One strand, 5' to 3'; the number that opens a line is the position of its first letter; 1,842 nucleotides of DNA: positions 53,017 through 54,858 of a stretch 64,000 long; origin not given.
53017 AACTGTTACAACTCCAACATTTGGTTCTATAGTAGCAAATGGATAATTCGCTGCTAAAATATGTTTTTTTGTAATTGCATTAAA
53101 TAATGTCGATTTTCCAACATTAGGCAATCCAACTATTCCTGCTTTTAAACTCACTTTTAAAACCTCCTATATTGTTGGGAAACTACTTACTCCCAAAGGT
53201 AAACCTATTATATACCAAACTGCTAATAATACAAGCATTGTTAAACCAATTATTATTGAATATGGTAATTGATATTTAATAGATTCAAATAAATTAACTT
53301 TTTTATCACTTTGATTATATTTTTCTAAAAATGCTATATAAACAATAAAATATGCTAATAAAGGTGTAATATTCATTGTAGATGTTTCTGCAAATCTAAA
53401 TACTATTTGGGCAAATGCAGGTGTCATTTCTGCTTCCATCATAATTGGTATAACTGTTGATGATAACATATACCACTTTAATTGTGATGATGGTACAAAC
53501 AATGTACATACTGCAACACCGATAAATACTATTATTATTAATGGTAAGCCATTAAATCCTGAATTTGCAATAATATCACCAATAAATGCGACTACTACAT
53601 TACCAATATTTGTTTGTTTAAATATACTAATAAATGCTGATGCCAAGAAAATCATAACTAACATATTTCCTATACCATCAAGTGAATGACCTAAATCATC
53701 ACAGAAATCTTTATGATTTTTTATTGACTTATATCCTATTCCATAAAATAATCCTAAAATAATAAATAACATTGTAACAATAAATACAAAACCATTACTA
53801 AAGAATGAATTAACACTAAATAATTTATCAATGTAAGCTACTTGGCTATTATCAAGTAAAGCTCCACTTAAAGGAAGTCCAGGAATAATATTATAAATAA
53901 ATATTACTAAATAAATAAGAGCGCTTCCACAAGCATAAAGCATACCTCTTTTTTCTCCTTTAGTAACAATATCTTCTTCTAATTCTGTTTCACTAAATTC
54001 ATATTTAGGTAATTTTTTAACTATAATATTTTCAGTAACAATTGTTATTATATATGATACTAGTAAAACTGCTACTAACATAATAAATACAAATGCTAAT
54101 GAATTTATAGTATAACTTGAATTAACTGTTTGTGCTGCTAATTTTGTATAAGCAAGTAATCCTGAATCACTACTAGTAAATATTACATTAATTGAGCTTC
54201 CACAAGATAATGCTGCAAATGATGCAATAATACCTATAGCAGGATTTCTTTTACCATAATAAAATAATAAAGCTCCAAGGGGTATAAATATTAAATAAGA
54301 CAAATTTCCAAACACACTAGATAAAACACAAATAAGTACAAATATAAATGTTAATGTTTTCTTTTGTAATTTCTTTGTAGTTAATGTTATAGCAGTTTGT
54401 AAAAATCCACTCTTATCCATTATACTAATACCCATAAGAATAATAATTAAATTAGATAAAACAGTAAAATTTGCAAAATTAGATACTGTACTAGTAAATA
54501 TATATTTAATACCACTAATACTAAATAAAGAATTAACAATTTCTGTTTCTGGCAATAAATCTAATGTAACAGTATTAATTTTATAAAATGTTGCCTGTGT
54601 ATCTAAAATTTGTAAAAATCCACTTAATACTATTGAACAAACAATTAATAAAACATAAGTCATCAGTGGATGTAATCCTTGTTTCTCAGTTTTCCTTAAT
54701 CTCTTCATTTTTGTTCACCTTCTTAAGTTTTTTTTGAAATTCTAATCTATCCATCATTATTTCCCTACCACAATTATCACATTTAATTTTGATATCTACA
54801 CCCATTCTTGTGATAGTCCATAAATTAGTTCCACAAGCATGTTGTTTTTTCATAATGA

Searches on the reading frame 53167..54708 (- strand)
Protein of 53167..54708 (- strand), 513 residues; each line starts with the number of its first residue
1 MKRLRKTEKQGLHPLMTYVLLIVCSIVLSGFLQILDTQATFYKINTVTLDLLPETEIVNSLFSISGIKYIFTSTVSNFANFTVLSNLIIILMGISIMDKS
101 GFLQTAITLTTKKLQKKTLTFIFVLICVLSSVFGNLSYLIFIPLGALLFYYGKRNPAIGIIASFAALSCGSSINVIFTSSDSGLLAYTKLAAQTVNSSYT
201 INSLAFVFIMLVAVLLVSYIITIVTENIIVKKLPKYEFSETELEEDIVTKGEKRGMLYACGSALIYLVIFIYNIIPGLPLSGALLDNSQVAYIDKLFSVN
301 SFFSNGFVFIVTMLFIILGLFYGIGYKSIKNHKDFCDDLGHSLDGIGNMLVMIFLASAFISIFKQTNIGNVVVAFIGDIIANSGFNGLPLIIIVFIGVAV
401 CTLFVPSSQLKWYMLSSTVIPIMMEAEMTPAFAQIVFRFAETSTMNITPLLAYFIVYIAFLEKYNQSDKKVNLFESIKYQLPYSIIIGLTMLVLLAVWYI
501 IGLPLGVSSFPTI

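Call 31: find_encoding_contigs(protein=window:53167-54708:-, flank=10000, max_places=1)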
Protein window:53167-54708:- (513 aa): 7 contigs read that carry it; 1 place shown.
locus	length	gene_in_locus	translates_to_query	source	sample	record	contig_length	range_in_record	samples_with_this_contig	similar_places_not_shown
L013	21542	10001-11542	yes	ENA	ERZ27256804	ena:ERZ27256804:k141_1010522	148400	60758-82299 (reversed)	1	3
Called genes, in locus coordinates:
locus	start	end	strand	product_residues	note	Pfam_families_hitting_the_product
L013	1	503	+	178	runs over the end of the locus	PF00347:Ribosomal_L6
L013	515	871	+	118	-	PF00861:Ribosomal_L18p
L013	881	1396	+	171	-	PF00333:Ribosomal_S5, PF03719:Ribosomal_S5_C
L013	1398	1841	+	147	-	PF00828:Ribosomal_L27A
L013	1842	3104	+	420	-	PF00344:SecY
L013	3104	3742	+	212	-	PF00406:ADK, PF13207:AAA_17, PF05191:ADK_lid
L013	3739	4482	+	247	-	PF00557:Peptidase_M24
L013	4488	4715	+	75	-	PF01176:eIF-1a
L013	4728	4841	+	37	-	PF00444:Ribosomal_L36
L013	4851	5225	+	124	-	PF00416:Ribosomal_S13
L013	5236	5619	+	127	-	PF00411:Ribosomal_S11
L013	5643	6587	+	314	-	PF01193:RNA_pol_L, PF01000:RNA_pol_A_bac, PF03118:RNA_pol_A_CTD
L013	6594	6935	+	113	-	PF01196:Ribosomal_L17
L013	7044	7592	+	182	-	-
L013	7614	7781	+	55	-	-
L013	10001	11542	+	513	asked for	PF03806:ABG_transport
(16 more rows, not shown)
